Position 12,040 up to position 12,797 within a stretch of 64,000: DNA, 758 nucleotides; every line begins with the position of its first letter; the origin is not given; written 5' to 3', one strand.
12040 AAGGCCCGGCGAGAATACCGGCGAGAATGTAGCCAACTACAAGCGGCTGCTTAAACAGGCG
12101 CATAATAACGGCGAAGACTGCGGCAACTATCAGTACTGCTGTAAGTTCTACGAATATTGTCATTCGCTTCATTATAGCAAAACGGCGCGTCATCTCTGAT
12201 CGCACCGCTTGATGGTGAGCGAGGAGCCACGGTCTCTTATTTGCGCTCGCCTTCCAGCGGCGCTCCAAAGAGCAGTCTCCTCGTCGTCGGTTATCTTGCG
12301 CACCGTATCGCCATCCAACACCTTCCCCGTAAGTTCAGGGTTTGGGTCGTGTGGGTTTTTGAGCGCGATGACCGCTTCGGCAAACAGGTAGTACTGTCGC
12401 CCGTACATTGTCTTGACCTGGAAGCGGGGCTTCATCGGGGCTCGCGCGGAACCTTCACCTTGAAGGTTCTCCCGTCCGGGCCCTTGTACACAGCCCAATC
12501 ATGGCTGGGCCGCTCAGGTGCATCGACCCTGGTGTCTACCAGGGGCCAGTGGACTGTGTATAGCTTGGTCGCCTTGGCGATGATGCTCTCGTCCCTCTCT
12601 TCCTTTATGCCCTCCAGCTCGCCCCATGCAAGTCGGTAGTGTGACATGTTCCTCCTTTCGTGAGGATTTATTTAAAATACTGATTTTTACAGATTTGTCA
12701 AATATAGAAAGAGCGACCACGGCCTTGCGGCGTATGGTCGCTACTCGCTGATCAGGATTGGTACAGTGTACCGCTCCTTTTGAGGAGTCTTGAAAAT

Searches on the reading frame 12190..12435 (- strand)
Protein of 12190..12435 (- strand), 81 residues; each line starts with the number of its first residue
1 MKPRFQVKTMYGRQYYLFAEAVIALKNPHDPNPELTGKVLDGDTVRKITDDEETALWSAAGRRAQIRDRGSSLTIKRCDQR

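Call 5: search_protein_families(library=pfam, proteins=[window:12190-12435:-], max_evalue=1)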
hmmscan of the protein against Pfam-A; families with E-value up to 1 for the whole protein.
window:12190-12435:- (81 aa): 0 families

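Call 9: search_protein_families(library=phrogs, proteins=[window:12190-12435:-], max_evalue=1)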
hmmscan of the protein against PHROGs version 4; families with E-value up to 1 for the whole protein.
window:12190-12435:- (81 aa): 0 families

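Call 17: search_protein_families(library=ncbifam, proteins=[window:12190-12435:-], max_evalue=1)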
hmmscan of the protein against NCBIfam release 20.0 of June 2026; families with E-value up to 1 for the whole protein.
window:12190-12435:- (81 aa): 0 families

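Call 18: search_protein_families(library=padloc, proteins=[window:12190-12435:-], max_evalue=1)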
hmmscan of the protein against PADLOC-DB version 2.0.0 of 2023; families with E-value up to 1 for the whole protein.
window:12190-12435:- (81 aa): 0 families

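Call 56: list_cluster_members(proteins=[L009:2606-2851:-, L009:2848-3063:-, L009:3156-3353:-, window:12190-12435:-, window:12432-12647:-, window:12741-12938:-, window:14168-14761:+])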
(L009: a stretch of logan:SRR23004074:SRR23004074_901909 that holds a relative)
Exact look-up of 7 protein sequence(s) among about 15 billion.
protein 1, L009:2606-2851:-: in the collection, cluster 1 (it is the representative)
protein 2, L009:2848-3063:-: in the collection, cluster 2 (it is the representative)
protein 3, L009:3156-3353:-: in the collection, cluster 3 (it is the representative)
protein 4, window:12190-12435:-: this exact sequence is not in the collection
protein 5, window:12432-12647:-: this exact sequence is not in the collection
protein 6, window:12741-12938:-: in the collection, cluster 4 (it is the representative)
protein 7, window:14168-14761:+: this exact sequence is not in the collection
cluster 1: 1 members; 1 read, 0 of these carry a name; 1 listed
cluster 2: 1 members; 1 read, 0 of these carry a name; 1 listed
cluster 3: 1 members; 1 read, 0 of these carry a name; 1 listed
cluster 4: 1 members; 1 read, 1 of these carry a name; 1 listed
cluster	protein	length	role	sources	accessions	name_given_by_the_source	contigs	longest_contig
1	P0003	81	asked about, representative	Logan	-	-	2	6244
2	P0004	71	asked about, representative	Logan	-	-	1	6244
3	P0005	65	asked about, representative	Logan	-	-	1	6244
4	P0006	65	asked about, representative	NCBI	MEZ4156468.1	MAG: hypothetical protein R3B52_00620 [Candidatus Paceibacterota bacterium]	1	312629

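Call 57: predict_structure(protein=window:12190-12435:-)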
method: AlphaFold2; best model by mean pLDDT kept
length: 81 residues; sequences in the alignment: 1
mean_pLDDT: 48.4   pTM: 0.33
mean pLDDT of the five models: 48.4, 44.6, 44.1, 43.0, 41.2
residues with pLDDT >= 90: 0; 70-90: 0; 50-70: 35; < 50: 46
segments of 3 or more residues with pLDDT < 50: 20-38, 40-45, 57-74
pLDDT, mean of each block of 10 residues (from residue 1): 55 55 43 46 49 51 38 51 39
secondary structure, 60 per line:
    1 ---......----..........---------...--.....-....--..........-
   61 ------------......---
elements in order: E4-9 E14-18 H19-23 E38-42 E44-47 H50-59 E73-78

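Call 61: find_homologous_proteins(query=A4, max_evalue=10)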
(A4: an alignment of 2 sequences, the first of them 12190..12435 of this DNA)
Query A4 (2 sequences) (81 aa, profile of the alignment): 2 proteins with E <= 10 among 2 candidates.
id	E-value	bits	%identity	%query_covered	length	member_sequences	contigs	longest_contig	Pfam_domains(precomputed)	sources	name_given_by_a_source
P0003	1.2e-51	190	86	100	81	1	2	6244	-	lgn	-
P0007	4.1e-44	166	100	89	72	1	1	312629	-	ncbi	ncbi:MAG: hypothetical protein R3B52_00615 [Candidatus Paceibacterota bacterium]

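Call 69: search_solved_structures(query=A4, max_evalue=10)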
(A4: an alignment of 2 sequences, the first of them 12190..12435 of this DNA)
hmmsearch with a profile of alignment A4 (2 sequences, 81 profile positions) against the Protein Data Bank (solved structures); distinct sequences matched with E-value up to 10: 17.
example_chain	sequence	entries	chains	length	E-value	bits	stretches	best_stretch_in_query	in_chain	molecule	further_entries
7bie_A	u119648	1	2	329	2.9e-05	27.3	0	41-66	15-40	nvWRAP-T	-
6r60_A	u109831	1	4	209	8.7e-05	25.8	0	41-65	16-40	WD-40 repeat protein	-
2ymu_A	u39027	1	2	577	0.00022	24.5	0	41-66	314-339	WD-40 REPEAT PROTEIN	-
7bif_A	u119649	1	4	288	0.00024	24.4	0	41-66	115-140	v22WRAP-T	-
7big_A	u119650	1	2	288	0.00033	23.9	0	41-66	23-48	v13WRAP-T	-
7bid_A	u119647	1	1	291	0.00045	23.5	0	41-66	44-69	v31WRAP-T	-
6r5y_A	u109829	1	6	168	0.012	18.9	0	41-66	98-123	WD-40 repeat protein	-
6r5z_A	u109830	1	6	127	0.051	16.9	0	41-66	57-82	9-bladed beta-propeller formed by three 3-bladed fragments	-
6xl0_A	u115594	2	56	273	0.39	14.1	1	19-64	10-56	Flagellin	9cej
6xky_A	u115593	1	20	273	0.39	14.1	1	19-64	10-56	Flagellin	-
8uxj_A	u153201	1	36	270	0.4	14.1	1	19-64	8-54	Flagellin FljK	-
6r5x_A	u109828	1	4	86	0.56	13.6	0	41-66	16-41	WD-40 repeat protein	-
2lrh_A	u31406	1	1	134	0.96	12.9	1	41-54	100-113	De novo designed protein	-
2lci_A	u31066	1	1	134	0.96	12.8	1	41-54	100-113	Protein OR36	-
2lr0_A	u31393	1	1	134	1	12.8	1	41-54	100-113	P-loop ntpase fold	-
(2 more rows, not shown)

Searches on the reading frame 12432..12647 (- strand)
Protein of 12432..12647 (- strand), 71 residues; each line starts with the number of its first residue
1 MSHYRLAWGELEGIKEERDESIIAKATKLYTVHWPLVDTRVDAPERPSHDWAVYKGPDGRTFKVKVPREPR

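Call 5: search_protein_families(library=pfam, proteins=[window:12432-12647:-], max_evalue=1)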
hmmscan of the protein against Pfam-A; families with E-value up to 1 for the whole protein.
window:12432-12647:- (71 aa): 0 families

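Call 9: search_protein_families(library=phrogs, proteins=[window:12432-12647:-], max_evalue=1)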
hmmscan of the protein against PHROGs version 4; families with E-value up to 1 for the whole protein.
window:12432-12647:- (71 aa): 0 families

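Call 17: search_protein_families(library=ncbifam, proteins=[window:12432-12647:-], max_evalue=1)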
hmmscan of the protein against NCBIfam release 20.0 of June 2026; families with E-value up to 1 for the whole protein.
window:12432-12647:- (71 aa): 0 families

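Call 18: search_protein_families(library=padloc, proteins=[window:12432-12647:-], max_evalue=1)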
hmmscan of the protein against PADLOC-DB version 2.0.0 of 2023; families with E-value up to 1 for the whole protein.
window:12432-12647:- (71 aa): 0 families

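Call 55: predict_structure(protein=window:12432-12647:-)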
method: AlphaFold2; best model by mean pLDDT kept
length: 71 residues; sequences in the alignment: 1
mean_pLDDT: 55.0   pTM: 0.26
mean pLDDT of the five models: 55.0, 49.9, 48.6, 44.3, 41.4
residues with pLDDT >= 90: 0; 70-90: 16; 50-70: 19; < 50: 36
segments of 3 or more residues with pLDDT < 50: 1-5, 15-17, 19-21, 23-43
pLDDT, mean of each block of 10 residues (from residue 1): 43 50 47 43 55 78 69 50
secondary structure, 60 per line:
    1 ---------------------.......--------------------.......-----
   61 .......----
elements in order: H22-28 E49-55 E61-67

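Call 62: find_related_loci(query=A5, collection=viral_contigs, flank=5000)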
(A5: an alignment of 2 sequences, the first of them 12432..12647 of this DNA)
Query A5 (71 aa) in viral_contigs; peptide patterns used: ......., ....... (x = any residue, [..] = any of these).
29 stretches matched a pattern, but none encodes a relative of the query by tblastn (E <= 1e-3).

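Call 70: search_solved_structures(query=A5, max_evalue=10)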
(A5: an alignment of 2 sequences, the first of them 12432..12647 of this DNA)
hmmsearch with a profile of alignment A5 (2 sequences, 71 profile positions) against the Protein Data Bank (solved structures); distinct sequences matched with E-value up to 10: 1.
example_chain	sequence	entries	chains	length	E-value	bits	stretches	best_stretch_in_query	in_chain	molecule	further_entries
7uk6_A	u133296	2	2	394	0.87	13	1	12-51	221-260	Putative acid--amine ligase YjfC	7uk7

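Call 75: find_related_loci(query=A5, collection=metagenome_contigs, flank=5000)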
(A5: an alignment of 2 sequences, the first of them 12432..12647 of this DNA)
Query A5 (71 aa) in metagenome_contigs; peptide patterns used: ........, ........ (x = any residue, [..] = any of these).
6 stretches matched a pattern, but none encodes a relative of the query by tblastn (E <= 1e-3).
